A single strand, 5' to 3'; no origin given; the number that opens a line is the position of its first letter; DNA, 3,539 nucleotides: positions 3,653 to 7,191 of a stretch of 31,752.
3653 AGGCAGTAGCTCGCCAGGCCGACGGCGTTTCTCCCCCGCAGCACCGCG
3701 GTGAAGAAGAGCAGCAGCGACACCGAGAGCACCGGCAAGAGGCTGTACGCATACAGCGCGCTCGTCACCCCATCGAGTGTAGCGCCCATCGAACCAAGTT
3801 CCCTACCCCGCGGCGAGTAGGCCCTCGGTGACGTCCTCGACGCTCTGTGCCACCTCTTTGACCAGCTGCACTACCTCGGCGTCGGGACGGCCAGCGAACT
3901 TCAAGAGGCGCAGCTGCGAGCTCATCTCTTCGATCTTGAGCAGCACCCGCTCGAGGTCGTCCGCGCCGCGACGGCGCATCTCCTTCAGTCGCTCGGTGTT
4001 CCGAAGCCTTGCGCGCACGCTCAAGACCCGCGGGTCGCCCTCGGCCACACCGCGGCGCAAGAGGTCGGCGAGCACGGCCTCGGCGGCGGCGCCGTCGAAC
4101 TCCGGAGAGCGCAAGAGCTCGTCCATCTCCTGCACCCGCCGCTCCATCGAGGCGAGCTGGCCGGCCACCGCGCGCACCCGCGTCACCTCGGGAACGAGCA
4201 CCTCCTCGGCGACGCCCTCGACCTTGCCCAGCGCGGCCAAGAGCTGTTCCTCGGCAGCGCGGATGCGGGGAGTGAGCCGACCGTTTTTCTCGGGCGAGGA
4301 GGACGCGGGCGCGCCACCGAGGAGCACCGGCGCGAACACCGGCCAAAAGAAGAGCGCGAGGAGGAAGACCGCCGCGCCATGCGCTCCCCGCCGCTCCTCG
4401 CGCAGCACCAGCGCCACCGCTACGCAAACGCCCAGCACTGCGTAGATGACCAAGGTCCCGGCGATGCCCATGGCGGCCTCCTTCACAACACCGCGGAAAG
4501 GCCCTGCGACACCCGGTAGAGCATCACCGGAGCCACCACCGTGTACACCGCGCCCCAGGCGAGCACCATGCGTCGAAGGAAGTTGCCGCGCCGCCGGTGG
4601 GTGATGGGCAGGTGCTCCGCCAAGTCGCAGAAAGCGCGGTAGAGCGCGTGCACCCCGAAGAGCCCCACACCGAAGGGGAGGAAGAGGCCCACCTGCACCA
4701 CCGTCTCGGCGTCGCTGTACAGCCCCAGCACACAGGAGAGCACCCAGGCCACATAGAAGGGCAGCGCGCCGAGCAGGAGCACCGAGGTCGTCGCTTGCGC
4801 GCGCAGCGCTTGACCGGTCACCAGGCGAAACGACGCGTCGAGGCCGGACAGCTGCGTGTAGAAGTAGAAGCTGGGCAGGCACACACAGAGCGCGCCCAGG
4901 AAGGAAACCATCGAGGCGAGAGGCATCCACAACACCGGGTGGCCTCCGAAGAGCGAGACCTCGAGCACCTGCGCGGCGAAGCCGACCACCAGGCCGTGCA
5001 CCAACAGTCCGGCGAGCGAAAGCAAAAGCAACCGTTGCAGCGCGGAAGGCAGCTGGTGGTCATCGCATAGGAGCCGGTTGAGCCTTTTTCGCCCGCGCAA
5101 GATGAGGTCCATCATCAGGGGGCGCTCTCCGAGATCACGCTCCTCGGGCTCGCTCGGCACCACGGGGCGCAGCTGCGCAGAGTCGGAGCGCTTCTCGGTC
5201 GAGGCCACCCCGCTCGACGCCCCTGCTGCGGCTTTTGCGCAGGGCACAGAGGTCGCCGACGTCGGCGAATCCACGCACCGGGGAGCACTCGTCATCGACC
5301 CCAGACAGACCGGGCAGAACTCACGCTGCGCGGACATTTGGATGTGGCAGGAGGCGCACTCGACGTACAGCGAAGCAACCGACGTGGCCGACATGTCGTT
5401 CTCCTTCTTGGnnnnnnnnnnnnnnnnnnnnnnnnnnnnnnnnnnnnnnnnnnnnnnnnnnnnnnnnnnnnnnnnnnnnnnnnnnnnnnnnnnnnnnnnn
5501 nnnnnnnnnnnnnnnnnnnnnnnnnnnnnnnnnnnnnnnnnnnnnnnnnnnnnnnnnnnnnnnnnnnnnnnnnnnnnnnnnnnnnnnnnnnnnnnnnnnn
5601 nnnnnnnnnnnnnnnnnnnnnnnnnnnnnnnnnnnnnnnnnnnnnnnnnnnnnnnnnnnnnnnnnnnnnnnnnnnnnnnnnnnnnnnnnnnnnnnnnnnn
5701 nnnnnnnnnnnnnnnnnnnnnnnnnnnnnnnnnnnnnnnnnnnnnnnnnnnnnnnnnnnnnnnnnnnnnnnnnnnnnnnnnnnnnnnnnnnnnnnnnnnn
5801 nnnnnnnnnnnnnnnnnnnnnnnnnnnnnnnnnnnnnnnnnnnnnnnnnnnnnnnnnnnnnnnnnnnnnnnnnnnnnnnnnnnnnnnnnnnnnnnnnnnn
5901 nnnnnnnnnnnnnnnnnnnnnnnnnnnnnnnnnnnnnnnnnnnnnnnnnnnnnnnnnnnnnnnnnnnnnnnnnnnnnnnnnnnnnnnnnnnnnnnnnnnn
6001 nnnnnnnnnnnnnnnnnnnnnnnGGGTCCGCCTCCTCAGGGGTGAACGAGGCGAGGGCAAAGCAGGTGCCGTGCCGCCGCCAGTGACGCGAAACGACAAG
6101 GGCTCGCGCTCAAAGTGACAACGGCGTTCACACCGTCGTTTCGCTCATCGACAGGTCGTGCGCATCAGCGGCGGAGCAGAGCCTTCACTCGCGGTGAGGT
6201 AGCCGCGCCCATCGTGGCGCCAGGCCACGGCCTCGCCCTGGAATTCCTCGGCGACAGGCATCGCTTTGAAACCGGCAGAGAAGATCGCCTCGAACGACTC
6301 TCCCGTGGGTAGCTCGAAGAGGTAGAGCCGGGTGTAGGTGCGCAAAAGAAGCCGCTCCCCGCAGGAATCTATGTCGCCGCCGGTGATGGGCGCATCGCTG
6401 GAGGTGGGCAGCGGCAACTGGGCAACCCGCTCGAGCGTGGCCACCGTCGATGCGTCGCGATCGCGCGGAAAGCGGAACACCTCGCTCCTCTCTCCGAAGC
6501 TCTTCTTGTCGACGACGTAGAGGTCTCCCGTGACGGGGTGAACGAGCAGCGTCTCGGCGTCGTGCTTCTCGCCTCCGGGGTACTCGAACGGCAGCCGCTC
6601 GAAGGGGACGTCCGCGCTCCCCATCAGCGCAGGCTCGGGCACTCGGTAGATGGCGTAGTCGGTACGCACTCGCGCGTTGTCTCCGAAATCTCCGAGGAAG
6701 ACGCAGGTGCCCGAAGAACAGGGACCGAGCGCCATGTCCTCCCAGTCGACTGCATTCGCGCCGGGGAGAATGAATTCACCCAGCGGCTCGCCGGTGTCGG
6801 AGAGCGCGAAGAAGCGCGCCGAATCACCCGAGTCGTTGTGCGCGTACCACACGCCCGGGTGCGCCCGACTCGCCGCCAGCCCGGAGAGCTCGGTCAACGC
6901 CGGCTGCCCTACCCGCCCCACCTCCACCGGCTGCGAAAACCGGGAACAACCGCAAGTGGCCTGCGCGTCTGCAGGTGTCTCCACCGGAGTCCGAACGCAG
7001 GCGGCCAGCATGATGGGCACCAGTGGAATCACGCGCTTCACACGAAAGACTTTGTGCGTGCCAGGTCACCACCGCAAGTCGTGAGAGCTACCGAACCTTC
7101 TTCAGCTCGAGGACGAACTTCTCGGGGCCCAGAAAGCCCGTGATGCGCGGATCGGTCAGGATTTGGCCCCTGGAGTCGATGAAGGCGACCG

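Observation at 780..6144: Five-gene membrane operon ending in a histidine kinase and a sigma-54 activator, apparently driven by its own sigma-54 promoter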

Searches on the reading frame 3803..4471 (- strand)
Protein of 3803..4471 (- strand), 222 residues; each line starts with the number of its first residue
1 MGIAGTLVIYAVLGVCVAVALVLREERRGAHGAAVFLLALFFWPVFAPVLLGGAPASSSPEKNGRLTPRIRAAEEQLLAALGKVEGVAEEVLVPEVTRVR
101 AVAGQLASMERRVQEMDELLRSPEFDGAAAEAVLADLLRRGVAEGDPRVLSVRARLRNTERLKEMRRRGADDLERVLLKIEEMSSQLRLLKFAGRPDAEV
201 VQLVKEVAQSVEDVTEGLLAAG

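Call 7: search_protein_families(library=pfam, proteins=[window:3803-4471:-], max_evalue=0.1)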
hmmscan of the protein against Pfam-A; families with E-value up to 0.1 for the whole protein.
window:3803-4471:- (222 aa): 0 families

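Call 8: search_protein_families(library=ncbifam, proteins=[window:3803-4471:-], max_evalue=0.1)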
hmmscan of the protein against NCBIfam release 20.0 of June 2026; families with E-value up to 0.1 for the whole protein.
window:3803-4471:- (222 aa): 0 families

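Call 16: find_homologous_proteins(query=window:3803-4471:-)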
Query window:3803-4471:- (222 aa): 132 proteins with E <= 0.001 among 7720 candidates; the best 120 are listed.
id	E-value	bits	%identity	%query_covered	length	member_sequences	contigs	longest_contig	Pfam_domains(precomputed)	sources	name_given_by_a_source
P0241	6.2e-129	446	100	100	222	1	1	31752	-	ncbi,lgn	ncbi:MAG: hypothetical protein ACOZIN_04815 [Myxococcota bacterium]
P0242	2.5e-85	303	70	100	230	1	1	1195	-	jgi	jgi:hypothetical protein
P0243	2.6e-78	280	68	99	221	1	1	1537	-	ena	-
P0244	1.6e-77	278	63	100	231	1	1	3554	-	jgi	jgi:hypothetical protein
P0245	1.2e-75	272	63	99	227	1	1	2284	-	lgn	-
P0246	6.0e-75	269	64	100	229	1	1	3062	-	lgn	-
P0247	8.7e-72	259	61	100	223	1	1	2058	-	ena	-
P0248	1.0e-71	259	65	100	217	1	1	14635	-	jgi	jgi:hypothetical protein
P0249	3.1e-71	257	63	100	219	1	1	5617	-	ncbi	ncbi:MAG: hypothetical protein ACYC8T_28255 [Myxococcaceae bacterium]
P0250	5.2e-71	257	63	98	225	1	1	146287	-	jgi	jgi:hypothetical protein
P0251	5.2e-69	250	58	100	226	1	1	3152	-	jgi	jgi:hypothetical protein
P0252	3.3e-68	247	60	100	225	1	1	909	-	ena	-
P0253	1.2e-67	246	59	100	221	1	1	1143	-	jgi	jgi:hypothetical protein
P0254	5.4e-67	243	59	100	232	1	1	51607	-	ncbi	-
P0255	7.6e-67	243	57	100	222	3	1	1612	-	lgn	-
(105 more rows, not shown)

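Call 26: predict_structure(alignment_id=A3)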
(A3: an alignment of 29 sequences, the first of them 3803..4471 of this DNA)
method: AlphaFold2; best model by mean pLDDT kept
length: 222 residues; sequences in the alignment: 29
mean_pLDDT: 80.5   pTM: 0.61
mean pLDDT of the five models: 80.5, 80.0, 79.0, 75.3, 73.0
residues with pLDDT >= 90: 56; 70-90: 132; 50-70: 25; < 50: 9
segments of 3 or more residues with pLDDT < 50: 52-59
pLDDT, mean of each block of 10 residues (from residue 1): 79 79 74 78 71 48 67 81 72 81 86 93 95 98 98 97 91 85 82 74 75 72 55
secondary structure, 60 per line:
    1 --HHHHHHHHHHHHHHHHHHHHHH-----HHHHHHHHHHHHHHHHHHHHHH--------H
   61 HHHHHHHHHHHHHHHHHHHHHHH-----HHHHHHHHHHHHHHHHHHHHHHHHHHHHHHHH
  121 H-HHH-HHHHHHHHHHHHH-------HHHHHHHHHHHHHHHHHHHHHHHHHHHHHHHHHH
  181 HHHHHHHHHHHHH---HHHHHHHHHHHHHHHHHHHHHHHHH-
elements in order: H3-24 H30-51 H60-83 H89-121 H127-139 H147-193 H197-221

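Call 37: search_protein_families(library=pfam, alignment_id=A3, max_evalue=1)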
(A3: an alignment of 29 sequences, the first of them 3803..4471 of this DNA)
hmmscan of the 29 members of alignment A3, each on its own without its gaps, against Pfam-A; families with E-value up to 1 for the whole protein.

A. member 1, window:3803-4471:- (222 aa): 2 families
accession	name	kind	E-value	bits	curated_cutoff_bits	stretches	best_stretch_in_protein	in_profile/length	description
PF24521.3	Ank_KRIT1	-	0.14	12.3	80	0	186-221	19-53/149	KRIT1 ankyrin-repeats domain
PF17959.7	EF-hand_14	-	0.15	12.9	23.7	1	122-175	11-65/90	EF-hand domain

B. families by the number of members that match (of 29 scanned): 39 families (the first 25 are shown)
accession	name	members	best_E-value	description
PF17959.7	EF-hand_14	16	0.00023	EF-hand domain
PF10046.14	BLOC1_2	5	0.0047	Biogenesis of lysosome-related organelles complex-1 subunit 2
PF16326.10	ABC_tran_CTD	5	0.05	ABC transporter C-terminal domain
PF17060.10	MPS2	5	0.058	Monopolar spindle protein 2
PF24430.1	DUF7553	4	0.049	Family of unknown function (DUF7553)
PF03450.22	CO_deh_flav_C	3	0.011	CO dehydrogenase flavoprotein C-terminal domain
PF06160.17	EzrA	2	0.0044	Septation ring formation regulator, EzrA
PF25475.1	DUF7903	2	0.029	Domain of unknown function (DUF7903)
PF18052.6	Rx_N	2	0.048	Rx N-terminal domain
PF15191.11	Synaptonemal_3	2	0.086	Synaptonemal complex central element protein 3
PF24760.1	TPR_IF140_C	2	0.12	IF140 C-terminal TPR domain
PF19493.4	Trypco1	2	0.56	Trypsin-co-occurring domain 1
PF22868.1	YmiA-like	1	0.0083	Protein YmiA-like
PF11796.13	DUF3323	1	0.039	Protein of unknown function N-terminus (DUF3323)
PF02601.20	Exonuc_VII_L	1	0.043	Exonuclease VII, large subunit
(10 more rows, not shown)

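Call 50: search_solved_structures(query=A3, max_evalue=5)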
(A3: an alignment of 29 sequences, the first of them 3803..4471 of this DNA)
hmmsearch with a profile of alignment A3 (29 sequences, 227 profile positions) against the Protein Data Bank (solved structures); distinct sequences matched with E-value up to 5: 9.
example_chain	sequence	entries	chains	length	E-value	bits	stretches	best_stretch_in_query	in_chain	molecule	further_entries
8a3k_UNK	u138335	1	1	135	0.067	16.2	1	174-219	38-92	sc-apCC-4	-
22jw_M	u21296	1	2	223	0.28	14.2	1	72-122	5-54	Hemoglobin linker 1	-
8xuq_A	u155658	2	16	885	0.43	13.6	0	83-123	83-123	NRC2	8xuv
6yrl_A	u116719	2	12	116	0.43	13.6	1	64-132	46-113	Centriole protein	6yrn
7arc_D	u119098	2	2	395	0.62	13.1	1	76-129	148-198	ND7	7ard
1jbg_A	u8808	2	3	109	0.77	12.8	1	112-158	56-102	transcription activator of multidrug-efflux transporter genes mta | transcription activator MtaN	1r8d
3jsl_A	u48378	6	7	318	1.7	11.6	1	128-191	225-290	DNA ligase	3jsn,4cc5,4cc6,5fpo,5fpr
7z0s_E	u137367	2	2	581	2.8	11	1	83-134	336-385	Formate hydrogenlyase subunit 5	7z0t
7uw9_e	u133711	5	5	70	3.8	10.5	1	1-56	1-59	V-type proton ATPase subunit e1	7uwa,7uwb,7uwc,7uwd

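Call 63: search_protein_representatives(alignment_id=A3)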
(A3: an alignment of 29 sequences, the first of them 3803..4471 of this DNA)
Query: 29 sequences, 227 profile positions. Proteins with E-value up to 0.001 (for the whole library): 701; up to 1e-10: 395; up to 1e-30: 94. The best 150 are listed.
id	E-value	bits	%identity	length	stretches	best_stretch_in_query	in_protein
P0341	6.7e-88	310.7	-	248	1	1-226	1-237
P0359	5.7e-87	307.7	-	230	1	1-225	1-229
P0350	7.6e-87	307.3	-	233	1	1-225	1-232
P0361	2.5e-84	299.0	-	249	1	1-226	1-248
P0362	3.3e-80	285.5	-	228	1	1-225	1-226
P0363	1.7e-78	280.0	-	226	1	1-226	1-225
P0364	4.1e-78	278.7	-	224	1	1-225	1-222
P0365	5.4e-76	271.8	-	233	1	1-224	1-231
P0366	8.4e-76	271.1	-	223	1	1-226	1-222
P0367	1.7e-75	270.1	-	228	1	1-226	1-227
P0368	7.9e-74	264.7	-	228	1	1-224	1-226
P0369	4.2e-73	262.3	-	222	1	4-226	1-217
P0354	8.0e-73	261.4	-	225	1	1-226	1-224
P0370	1.3e-72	260.7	-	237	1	1-226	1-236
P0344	1.1e-71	257.7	-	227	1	1-226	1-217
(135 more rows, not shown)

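Call 73: search_protein_families(library=padloc, proteins=[window:3803-4471:-], max_evalue=0.01)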
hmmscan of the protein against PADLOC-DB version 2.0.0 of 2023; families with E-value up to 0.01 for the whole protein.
window:3803-4471:- (222 aa): 0 families

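Call 76: fold_search(model_id=the predicted structure, library=pdb)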
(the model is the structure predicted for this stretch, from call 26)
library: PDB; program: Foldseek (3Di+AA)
matches with E <= 10: 646; with E <= 0.001: 0
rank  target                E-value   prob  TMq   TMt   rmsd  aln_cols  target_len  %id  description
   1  7unj_B                1.5e-01  0.51  0.25  0.25  23.0       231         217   18  De novo designed chlorophyll dimer protein with Zn pheophorbide a methyl ester matching geometry of purple bacterial s (released 2023-04-19)
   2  8tlp_B                2.3e-01  0.21  0.18  0.17  24.6       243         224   16  Computationally designed tunable C2 symmetric tandem repeat homodimer, D_3_633_8x without peptide (released 2024-12-11)
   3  7unj_A                2.4e-01  0.33  0.23  0.23  23.1       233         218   21  De novo designed chlorophyll dimer protein with Zn pheophorbide a methyl ester matching geometry of purple bacterial s (released 2023-04-19)
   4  8rd2_B                3.1e-01  0.57  0.29  0.18  23.1       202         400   14  Trypanosoma brucei Invariant Surface Glycoprotein 75 (ISG75) (released 2024-02-14)
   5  3na7                  3.3e-01  0.30  0.22  0.21  19.8       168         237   17  2.2 Angstrom Structure of the HP0958 Protein from Helicobacter pylori CCUG 17874 (released 2010-09-22)
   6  8e55_A                3.7e-01  0.35  0.24  0.27  21.7       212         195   17  Design of Diverse Asymmetric Pockets in de novo Homo-oligomeric Proteins (released 2023-01-25)
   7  7wiw_B                3.8e-01  0.25  0.25  0.12  21.4       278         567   14  Cryo-EM structure of Mycobacterium tuberculosis irtAB complexed with ATP in an occluded conformation (released 2023-01-25)
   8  5vju                  4.0e-01  0.44  0.26  0.28  14.4       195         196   13  De Novo Photosynthetic Reaction Center Protein Variant Equipped with His-Tyr H-bond, Heme B, and Cd(II) ions (released 2018-04-25)
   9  8tlp_A                4.5e-01  0.15  0.18  0.17  24.8       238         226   18  Computationally designed tunable C2 symmetric tandem repeat homodimer, D_3_633_8x without peptide (released 2024-12-11)
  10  8a1g_A                4.7e-01  0.63  0.33  0.33  28.6       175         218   14  Structure of the SNX1-SNX5 complex (released 2023-06-14)
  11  8tm9_B                4.7e-01  0.15  0.18  0.18  25.1       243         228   17  Computationally designed tunable C2 symmetric tandem repeat homodimer, D_3_633_8x bound to peptide (released 2024-12-11)
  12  3o1j_A                4.7e-01  0.14  0.19  0.16  26.2       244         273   15  Crystal Structure of the TorS sensor domain - TorT complex in the absence of isopropanol (released 2011-12-21)
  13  1qu7_B                5.0e-01  0.69  0.35  0.35  27.2       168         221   15  FOUR HELICAL-BUNDLE STRUCTURE OF THE CYTOPLASMIC DOMAIN OF A SERINE CHEMOTAXIS RECEPTOR (released 2000-07-12)
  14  3zcj_E                5.0e-01  0.63  0.32  0.35   9.8       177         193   11  Crystal structure of Helicobacter pylori T4SS protein CagL in a tetragonal crystal form with a helical RGD-motif (6 Mo (released 2013-10-09)
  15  5c21_B                5.0e-01  0.44  0.27  0.24  23.0       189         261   13  Crystal structure of native HlyD from E. coli (released 2016-02-17)
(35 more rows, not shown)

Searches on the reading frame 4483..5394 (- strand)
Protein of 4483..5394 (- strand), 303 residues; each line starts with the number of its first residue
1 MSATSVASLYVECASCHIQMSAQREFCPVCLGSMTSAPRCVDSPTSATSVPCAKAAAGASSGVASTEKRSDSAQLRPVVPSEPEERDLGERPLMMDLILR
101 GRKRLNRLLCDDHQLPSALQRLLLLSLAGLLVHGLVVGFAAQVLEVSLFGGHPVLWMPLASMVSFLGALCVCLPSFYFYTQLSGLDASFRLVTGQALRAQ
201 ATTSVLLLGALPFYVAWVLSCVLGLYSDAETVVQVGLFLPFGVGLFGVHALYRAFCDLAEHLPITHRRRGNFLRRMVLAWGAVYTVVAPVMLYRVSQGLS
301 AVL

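Call 7: search_protein_families(library=pfam, proteins=[window:4483-5394:-], max_evalue=0.1)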
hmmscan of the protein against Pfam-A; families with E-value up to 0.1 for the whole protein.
window:4483-5394:- (303 aa): 0 families

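Call 8: search_protein_families(library=ncbifam, proteins=[window:4483-5394:-], max_evalue=0.1)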
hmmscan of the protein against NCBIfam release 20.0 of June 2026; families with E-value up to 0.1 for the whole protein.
window:4483-5394:- (303 aa): 1 family
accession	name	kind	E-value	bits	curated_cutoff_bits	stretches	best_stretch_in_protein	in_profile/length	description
NF011861.0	PRK15333.1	equivalog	0.066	13.7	108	1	201-249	11-57/86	EscS/YscS/HrcS family type III secretion system export apparatus protein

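Call 15: find_homologous_proteins(query=window:4483-5394:-)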
Query window:4483-5394:- (303 aa): 251 proteins with E <= 0.001 among 8000 candidates; the best 120 are listed.
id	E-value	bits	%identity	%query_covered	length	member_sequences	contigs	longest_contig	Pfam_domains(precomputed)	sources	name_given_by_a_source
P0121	1.4e-194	663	100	100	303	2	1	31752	-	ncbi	ncbi:MAG: hypothetical protein ACOZIN_04820 [Myxococcota bacterium]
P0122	1.9e-95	338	59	97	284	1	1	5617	-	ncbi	ncbi:MAG: hypothetical protein ACYC8T_28250 [Myxococcaceae bacterium]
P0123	2.1e-90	321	57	97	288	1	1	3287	-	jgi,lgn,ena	-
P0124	5.4e-90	320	56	97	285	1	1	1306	-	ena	-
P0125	1.7e-89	318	72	69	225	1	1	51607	-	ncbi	-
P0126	6.1e-87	310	68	69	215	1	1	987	-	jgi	jgi:hypothetical protein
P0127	4.2e-85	304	66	73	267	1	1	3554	-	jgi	jgi:hypothetical protein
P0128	1.5e-84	302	53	99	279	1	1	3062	-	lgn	-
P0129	2.2e-83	298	61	75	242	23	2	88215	-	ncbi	-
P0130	2.9e-83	298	65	72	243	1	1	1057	-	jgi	jgi:hypothetical protein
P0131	4.1e-83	297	61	75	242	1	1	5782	-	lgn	-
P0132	5.6e-83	297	63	74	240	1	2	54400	-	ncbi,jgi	jgi:hypothetical protein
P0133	8.8e-83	296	61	77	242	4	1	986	-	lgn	-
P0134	9.4e-83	296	62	75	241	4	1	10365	-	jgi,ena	-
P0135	1.5e-82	296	54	97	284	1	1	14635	-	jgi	jgi:hypothetical protein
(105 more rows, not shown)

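Call 36: search_protein_families(library=pfam, alignment_id=A2, max_evalue=1)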
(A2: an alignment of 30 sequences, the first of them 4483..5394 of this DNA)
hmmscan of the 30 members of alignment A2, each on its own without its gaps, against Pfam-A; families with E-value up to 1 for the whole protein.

A. member 1, window:4483-5394:- (303 aa): 3 families
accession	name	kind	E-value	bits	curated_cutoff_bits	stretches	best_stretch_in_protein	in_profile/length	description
PF12773.13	DZR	-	0.23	12.1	27.3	1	11-30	25-44/45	Double zinc ribbon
PF18912.6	DZR_2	-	0.25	11.6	27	1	12-41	9-40/56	Double zinc ribbon domain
PF14965.11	BRI3BP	-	0.26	11.3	27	1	182-226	53-96/179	Negative regulator of p53/TP53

B. families by the number of members that match (of 30 scanned): 13 families
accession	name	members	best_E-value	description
PF10784.15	Plasmid_stab_B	6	0.0017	Plasmid stability protein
PF18912.6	DZR_2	3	0.026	Double zinc ribbon domain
PF12773.13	DZR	3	0.027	Double zinc ribbon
PF13240.11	Zn_Ribbon_1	2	0.074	zinc-ribbon domain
PF14965.11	BRI3BP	2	0.14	Negative regulator of p53/TP53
PF24463.1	DUF7577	1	0.0035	Domain of unknown function (DUF7577)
PF12172.15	zf-ChsH2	1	0.029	ChsH2, rubredoxin-like zinc ribbon domain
PF03669.18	ASTER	1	0.03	PAT complex subunit Asterix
PF23715.1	DUF7157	1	0.094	Family of unknown function (DUF7157)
PF24460.1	DUF7575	1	0.15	Domain of unknown function (DUF7575)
PF06570.16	DUF1129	1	0.48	Protein of unknown function (DUF1129)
PF01788.22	PsbJ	1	0.86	PsbJ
PF04625.18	DEC-1_N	1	0.9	DEC-1 protein, N-terminal region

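Call 49: search_solved_structures(query=A2, max_evalue=5)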
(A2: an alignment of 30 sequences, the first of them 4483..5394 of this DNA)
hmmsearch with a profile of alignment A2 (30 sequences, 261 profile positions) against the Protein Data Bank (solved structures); distinct sequences matched with E-value up to 5: 4.
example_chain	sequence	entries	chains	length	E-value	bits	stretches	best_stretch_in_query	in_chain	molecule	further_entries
9hei_J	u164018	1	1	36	0.46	13.2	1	115-146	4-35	Photosystem II reaction center protein J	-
6kac_J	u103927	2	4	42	0.47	13.2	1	115-146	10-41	Photosystem II reaction center protein J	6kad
9iiu_J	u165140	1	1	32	0.78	12.4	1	115-146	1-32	Photosystem II reaction center protein J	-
4pv4_A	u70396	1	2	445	1.4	11.7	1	38-110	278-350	Proline aminopeptidase P II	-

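Call 73: search_protein_families(library=padloc, proteins=[window:4483-5394:-], max_evalue=0.01)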
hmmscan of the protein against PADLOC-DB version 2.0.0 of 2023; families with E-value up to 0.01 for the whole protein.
window:4483-5394:- (303 aa): 0 families

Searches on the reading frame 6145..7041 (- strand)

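Call 7: search_protein_families(library=pfam, proteins=[window:6145-7041:-], max_evalue=0.1)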
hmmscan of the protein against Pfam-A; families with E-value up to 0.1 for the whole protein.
window:6145-7041:- (298 aa): 1 family
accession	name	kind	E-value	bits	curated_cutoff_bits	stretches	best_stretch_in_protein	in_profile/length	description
PF13449.12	Phytase-like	-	0.023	15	27.6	0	50-81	4-36/284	Esterase-like activity of phytase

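Call 8: search_protein_families(library=ncbifam, proteins=[window:6145-7041:-], max_evalue=0.1)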
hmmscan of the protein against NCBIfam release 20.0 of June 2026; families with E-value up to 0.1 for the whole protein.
window:6145-7041:- (298 aa): 0 families

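Call 73: search_protein_families(library=padloc, proteins=[window:6145-7041:-], max_evalue=0.01)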
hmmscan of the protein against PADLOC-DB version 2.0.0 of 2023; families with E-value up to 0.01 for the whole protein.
window:6145-7041:- (298 aa): 0 families
